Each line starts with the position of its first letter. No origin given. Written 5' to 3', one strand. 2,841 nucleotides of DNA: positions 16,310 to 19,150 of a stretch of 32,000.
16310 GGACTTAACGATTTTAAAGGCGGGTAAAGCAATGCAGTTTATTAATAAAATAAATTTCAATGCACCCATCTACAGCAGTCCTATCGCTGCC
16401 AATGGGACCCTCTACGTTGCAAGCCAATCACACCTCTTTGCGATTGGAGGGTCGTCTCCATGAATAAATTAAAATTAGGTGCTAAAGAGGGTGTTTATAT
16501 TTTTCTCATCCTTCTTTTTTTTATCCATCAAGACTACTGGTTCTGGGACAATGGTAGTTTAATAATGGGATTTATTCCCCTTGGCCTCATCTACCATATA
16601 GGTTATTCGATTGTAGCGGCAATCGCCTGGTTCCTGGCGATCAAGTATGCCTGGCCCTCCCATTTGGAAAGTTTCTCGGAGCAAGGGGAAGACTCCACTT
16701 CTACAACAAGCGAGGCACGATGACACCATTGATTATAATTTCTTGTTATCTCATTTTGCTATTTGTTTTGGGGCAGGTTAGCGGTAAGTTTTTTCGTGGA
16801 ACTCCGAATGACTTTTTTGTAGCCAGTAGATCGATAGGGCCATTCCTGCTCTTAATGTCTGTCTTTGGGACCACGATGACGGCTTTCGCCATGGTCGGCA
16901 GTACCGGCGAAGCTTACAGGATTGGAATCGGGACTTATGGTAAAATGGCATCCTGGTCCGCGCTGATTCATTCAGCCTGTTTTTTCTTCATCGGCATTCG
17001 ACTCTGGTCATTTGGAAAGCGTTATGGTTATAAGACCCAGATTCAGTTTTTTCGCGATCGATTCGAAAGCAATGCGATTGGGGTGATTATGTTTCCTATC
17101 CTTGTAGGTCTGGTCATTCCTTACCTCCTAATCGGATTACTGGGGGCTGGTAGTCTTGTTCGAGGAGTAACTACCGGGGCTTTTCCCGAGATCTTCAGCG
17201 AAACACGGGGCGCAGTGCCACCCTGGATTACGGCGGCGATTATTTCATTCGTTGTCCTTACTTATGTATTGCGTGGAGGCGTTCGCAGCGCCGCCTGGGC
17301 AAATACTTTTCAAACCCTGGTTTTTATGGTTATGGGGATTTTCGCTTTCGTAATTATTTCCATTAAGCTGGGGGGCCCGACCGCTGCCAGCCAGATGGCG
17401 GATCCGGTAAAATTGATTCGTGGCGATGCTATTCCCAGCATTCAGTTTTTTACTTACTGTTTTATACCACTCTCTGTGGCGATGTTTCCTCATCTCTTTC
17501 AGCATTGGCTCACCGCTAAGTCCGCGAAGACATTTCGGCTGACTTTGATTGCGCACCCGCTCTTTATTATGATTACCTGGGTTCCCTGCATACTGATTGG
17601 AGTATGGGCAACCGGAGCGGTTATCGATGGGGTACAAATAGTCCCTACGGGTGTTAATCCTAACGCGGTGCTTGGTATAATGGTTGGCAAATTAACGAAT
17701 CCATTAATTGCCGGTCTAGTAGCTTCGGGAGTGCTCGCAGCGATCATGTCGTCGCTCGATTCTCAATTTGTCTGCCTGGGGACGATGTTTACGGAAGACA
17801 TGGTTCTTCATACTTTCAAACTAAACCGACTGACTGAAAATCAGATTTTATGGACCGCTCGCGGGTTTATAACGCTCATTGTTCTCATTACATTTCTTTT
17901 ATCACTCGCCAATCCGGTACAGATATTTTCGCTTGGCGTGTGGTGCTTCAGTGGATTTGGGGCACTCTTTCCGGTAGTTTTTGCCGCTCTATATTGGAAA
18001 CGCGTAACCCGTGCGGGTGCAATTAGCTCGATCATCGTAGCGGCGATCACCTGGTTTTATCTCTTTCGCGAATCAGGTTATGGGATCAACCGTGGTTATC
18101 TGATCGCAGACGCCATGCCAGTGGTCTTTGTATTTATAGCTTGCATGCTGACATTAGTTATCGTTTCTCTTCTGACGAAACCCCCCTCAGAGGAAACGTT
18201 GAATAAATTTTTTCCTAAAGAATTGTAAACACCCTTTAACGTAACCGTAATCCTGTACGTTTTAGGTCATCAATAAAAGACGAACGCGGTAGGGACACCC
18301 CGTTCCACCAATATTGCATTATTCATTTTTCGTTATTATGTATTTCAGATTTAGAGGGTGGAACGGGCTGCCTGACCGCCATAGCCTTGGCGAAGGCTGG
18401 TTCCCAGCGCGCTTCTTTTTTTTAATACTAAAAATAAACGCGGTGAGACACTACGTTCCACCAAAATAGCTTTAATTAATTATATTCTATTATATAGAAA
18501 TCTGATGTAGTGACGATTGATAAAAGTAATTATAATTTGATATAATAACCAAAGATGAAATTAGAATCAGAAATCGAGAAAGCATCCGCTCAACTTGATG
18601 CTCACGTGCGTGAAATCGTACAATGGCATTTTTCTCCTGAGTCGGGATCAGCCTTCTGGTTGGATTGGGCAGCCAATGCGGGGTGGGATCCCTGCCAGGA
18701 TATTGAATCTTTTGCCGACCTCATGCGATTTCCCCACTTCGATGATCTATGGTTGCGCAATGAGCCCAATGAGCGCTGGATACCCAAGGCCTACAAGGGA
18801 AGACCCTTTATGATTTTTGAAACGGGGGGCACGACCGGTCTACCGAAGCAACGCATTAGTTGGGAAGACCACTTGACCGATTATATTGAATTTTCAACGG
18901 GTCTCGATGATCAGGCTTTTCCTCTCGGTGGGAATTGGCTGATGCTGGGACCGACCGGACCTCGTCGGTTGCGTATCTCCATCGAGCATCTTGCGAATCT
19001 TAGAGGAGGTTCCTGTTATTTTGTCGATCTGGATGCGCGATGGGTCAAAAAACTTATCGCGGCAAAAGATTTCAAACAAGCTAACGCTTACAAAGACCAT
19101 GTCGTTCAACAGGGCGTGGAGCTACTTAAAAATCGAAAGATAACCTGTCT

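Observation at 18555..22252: LuxE-like / LuxC-like / Fe-ADH trio: a stepwise carboxylate -> aldehyde -> alcohol module outside any bioluminescence context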

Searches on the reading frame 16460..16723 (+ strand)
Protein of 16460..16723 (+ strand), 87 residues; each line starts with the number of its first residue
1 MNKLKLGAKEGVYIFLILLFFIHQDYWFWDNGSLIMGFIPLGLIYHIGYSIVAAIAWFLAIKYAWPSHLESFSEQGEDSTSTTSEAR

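Call 15: search_protein_families(library=pfam, proteins=[window:16460-16723:+], max_evalue=0.001)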
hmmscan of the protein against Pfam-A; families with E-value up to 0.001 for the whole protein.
window:16460-16723:+ (87 aa): 1 family
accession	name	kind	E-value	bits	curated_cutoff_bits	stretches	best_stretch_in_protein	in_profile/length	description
PF11755.13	DUF3311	-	1.4e-05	25.5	30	1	15-67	4-55/61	Protein of unknown function (DUF3311)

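Call 76: search_protein_families(library=ncbifam, proteins=[window:16460-16723:+], max_evalue=0.00001)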
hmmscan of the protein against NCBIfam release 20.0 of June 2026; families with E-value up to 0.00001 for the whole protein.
window:16460-16723:+ (87 aa): 0 families

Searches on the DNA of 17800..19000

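Call 45: search_rna_families(source=window, start=17800, end=19000, threshold=evalue, max_evalue=1)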
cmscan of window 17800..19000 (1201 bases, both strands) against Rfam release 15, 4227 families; matches with E-value up to 1: 0.
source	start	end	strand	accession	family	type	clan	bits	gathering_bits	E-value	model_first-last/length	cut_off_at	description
